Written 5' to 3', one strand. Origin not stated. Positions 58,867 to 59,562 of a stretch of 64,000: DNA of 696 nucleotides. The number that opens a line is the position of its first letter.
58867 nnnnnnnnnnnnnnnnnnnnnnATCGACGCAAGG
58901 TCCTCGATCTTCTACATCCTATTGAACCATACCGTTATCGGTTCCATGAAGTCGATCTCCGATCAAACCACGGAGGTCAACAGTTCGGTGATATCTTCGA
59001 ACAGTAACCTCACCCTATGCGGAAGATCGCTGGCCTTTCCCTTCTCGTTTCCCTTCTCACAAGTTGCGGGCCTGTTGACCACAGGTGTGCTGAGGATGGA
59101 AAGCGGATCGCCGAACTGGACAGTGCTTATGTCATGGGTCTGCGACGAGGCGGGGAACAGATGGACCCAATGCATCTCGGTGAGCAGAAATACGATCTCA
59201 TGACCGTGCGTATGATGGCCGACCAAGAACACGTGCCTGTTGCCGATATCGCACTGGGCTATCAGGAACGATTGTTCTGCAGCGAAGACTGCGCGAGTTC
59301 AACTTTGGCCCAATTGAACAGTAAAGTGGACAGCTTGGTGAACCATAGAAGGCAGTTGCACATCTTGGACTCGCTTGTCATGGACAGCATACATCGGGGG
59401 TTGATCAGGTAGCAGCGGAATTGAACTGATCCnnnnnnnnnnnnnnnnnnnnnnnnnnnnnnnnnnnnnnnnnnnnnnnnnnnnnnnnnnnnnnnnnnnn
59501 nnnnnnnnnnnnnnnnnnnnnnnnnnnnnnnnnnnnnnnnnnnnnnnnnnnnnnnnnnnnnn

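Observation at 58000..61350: A 3.3-kb low-GC islet inserted between pyrC and an S1 protease gene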

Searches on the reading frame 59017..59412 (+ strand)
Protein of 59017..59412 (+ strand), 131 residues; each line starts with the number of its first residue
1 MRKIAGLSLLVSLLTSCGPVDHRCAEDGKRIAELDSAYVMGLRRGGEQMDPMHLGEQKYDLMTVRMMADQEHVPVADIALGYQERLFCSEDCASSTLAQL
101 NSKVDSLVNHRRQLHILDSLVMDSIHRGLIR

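Call 8: search_protein_families(library=pfam, proteins=[window:59017-59412:+], max_evalue=0.01)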
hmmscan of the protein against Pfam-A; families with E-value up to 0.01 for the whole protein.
window:59017-59412:+ (131 aa): 0 families

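Call 9: search_protein_families(library=ncbifam, proteins=[window:59017-59412:+], max_evalue=0.01)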
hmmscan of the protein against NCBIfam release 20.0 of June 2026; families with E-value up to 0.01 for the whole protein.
window:59017-59412:+ (131 aa): 0 families

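Call 25: search_protein_families(library=padloc, proteins=[window:59017-59412:+], max_evalue=0.1)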
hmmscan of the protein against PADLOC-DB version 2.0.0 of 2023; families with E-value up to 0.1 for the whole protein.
window:59017-59412:+ (131 aa): 0 families

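Call 26: search_protein_families(library=phrogs, proteins=[window:59017-59412:+], max_evalue=0.1)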
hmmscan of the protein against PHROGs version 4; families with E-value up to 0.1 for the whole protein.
window:59017-59412:+ (131 aa): 0 families

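Call 47: search_protein_representatives(protein=window:59017-59412:+)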
Query: 131 residues. Proteins with E-value up to 0.001 (for the whole library): 15; up to 1e-10: 12; up to 1e-30: 1. The best 15 are listed.
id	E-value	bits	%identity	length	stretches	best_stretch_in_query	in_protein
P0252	1.8e-53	196.2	93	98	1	1-98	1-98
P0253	4.7e-26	107.7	43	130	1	1-130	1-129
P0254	1.1e-22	96.8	47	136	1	11-130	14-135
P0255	2.3e-20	89.3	39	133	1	10-131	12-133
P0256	3.7e-20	88.7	38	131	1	3-131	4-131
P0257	5.3e-19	84.9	42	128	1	8-130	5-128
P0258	1.9e-15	73.4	32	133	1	11-130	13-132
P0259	8.1e-14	68.2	34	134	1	11-129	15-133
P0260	4.5e-13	65.8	51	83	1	49-131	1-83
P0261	7.0e-13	65.2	47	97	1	52-130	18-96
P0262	3.3e-12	63.0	35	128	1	8-131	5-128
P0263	5.8e-11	59.0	31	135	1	8-130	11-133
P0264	4.4e-09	52.9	28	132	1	2-131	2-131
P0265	5.8e-09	52.5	30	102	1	3-95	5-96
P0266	8.1e-08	48.8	24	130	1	7-131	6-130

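Call 68: predict_structure(alignment_id=A1)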
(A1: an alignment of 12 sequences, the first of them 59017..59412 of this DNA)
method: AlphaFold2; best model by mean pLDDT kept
length: 131 residues; sequences in the alignment: 12
mean_pLDDT: 84.8   pTM: 0.64
mean pLDDT of the five models: 84.8, 84.5, 84.3, 83.2, 82.2
residues with pLDDT >= 90: 83; 70-90: 23; 50-70: 25; < 50: 0
segments of 3 or more residues with pLDDT < 50: none
pLDDT, mean of each block of 10 residues (from residue 1): 59 61 91 92 71 83 93 93 92 93 94 92 90 69
secondary structure, 60 per line:
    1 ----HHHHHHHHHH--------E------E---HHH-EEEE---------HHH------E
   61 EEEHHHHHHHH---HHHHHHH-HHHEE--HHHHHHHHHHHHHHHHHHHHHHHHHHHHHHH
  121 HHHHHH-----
elements in order: H5-14 E38-41 E60-63 H64-71 H75-81 H90-126

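Call 73: fold_search(model_id=the predicted structure, library=pdb)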
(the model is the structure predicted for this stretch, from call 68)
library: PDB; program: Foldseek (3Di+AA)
matches with E <= 10: 72; with E <= 0.001: 0
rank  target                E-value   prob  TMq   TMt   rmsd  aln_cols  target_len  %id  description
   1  1g2r                  1.2e-01  0.13  0.17  0.22  15.7       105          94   16  Structure of Cytosolic Protein of Unknown Function Coded by Gene from NUSA/INFB Region, a YlxR Homologue (released 2001-08-29)
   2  9bh5_AV               1.2e+00  0.06  0.17  0.24  11.3        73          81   18  High-resolution C. elegans 80S ribosome structure - class 1 (released 2024-09-04)
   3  8ove_AR               1.2e+00  0.06  0.17  0.23  11.3        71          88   13  CRYO-EM STRUCTURE OF TRYPANOSOMA BRUCEI PROCYCLIC FORM 80S RIBOSOME : TB11CS6H1 snoRNA mutant (released 2023-11-29)
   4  2ao9_G                1.5e+00  0.09  0.20  0.24   9.6        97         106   11  Structural Genomics, The crystal structure of a Phage protein (phBC6A51) from Bacillus cereus ATCC 14579 (released 2005-09-27)
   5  3j6x_21               1.7e+00  0.06  0.17  0.22   8.9        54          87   15  S. cerevisiae 80S ribosome bound with Taura syndrome virus (TSV) IRES, 5 degree rotation (Class II) (released 2014-06-11)
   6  8q7z_Au               1.7e+00  0.05  0.15  0.22  11.1        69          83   13  Structure of the G. gallus 80S non-rotated ribosome (released 2024-08-28)
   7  7cpv_SV               2.4e+00  0.04  0.17  0.24  11.5        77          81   16  Cryo-EM structure of 80S ribosome from mouse testis (released 2022-02-02)
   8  4v8m_AR               2.7e+00  0.04  0.15  0.23  10.7        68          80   13  High-resolution cryo-electron microscopy structure of the Trypanosoma brucei ribosome (released 2014-07-09)
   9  7qgg_SV               2.7e+00  0.04  0.15  0.22  10.7        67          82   16  Neuronal RNA granules are ribosome complexes stalled at the pre-translocation state (released 2022-10-26)
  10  2ao9_E                3.1e+00  0.07  0.21  0.24   9.8        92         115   10  Structural Genomics, The crystal structure of a Phage protein (phBC6A51) from Bacillus cereus ATCC 14579 (released 2005-09-27)
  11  7r81_W2               3.1e+00  0.02  0.15  0.21  11.7        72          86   17  Structure of the translating Neurospora crassa ribosome arrested by cycloheximide (released 2021-12-01)
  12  6w2s_W                3.3e+00  0.03  0.15  0.21  11.2        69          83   13  Structure of the Cricket Paralysis Virus 5-UTR IRES (CrPV 5-UTR-IRES) bound to the small ribosomal subunit in the open (released 2020-04-22)
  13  7r4x_V                3.5e+00  0.04  0.17  0.24  10.5        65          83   15  Cryo-EM reconstruction of the human 40S ribosomal subunit - Full map (released 2023-02-22)
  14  9qqa_Au               3.5e+00  0.03  0.17  0.23  10.7        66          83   15  Ternary complex of translating ribosome, NAC and NMT1 (released 2025-07-16)
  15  4bts_AZ               3.5e+00  0.03  0.18  0.22  11.1        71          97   13  THE CRYSTAL STRUCTURE OF THE EUKARYOTIC 40S RIBOSOMAL SUBUNIT IN COMPLEX WITH EIF1 AND EIF1A (released 2013-07-17)
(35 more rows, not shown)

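Call 83: search_solved_structures(query=A1, max_evalue=1)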
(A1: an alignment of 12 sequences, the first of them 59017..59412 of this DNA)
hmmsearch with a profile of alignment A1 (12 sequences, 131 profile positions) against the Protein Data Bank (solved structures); distinct sequences matched with E-value up to 1: 0.
